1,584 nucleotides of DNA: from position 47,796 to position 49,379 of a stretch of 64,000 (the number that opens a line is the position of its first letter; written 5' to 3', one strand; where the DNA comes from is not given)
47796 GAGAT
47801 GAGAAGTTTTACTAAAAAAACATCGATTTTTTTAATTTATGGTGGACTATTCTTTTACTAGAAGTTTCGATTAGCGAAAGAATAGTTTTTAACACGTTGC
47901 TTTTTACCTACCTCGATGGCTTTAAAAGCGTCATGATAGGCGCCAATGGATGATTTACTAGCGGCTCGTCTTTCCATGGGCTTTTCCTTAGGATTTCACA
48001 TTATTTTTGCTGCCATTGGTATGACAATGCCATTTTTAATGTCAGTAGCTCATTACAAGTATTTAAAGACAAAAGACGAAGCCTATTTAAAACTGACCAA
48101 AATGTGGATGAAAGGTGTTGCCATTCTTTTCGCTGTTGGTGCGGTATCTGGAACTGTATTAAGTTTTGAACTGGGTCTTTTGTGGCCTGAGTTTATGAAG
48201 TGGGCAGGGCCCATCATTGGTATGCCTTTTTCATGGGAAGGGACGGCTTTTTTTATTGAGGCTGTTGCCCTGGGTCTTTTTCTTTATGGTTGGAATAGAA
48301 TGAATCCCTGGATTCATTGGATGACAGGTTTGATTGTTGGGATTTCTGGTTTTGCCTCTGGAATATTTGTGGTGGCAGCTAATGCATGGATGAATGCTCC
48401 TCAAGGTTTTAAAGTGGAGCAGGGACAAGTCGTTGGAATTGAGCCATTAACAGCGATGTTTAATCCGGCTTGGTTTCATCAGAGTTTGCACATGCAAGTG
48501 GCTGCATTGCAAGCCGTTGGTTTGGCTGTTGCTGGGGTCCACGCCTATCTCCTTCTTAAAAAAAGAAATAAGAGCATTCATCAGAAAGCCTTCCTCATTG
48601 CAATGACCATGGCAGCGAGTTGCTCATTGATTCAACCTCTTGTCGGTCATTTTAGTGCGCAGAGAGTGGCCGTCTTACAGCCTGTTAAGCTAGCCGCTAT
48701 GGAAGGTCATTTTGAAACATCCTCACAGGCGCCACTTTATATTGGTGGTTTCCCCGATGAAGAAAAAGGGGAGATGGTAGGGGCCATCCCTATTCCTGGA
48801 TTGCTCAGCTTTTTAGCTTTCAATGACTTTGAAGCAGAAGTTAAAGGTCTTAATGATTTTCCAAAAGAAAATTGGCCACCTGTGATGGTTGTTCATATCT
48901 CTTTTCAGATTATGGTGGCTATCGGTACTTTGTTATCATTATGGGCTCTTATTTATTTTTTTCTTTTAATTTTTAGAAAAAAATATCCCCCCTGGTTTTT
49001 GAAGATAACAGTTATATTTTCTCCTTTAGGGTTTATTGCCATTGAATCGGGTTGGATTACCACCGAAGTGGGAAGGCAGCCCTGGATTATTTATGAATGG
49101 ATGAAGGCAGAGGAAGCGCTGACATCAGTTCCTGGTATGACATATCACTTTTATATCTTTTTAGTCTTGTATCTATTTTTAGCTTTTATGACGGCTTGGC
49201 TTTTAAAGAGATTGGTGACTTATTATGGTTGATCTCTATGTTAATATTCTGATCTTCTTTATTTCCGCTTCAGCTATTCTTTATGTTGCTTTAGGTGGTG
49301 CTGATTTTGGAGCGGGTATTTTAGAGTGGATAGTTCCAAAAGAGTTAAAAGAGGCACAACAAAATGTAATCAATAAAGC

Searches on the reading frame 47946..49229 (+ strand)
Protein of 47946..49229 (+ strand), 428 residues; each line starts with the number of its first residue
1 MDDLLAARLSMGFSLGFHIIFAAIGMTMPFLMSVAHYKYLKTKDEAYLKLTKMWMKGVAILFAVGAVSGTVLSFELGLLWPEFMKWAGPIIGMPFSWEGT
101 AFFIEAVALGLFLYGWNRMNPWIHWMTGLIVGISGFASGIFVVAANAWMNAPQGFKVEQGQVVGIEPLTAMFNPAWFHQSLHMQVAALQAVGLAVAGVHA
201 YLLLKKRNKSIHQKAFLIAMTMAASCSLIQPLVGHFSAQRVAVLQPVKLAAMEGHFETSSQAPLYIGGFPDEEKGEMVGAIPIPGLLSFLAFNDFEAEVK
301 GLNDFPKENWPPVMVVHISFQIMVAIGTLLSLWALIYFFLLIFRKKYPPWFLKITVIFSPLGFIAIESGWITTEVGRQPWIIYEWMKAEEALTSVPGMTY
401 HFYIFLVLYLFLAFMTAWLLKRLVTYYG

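Call 59: search_protein_families(library=pfam, proteins=[window:47946-49229:+], max_evalue=0.00001)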
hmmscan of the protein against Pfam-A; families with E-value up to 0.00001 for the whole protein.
window:47946-49229:+ (428 aa): 1 family
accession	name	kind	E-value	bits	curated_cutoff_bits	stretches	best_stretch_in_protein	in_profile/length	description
PF01654.22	Cyt_bd_oxida_I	-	6.2e-139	463.6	26.2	1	7-425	2-415/418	Cytochrome bd terminal oxidase subunit I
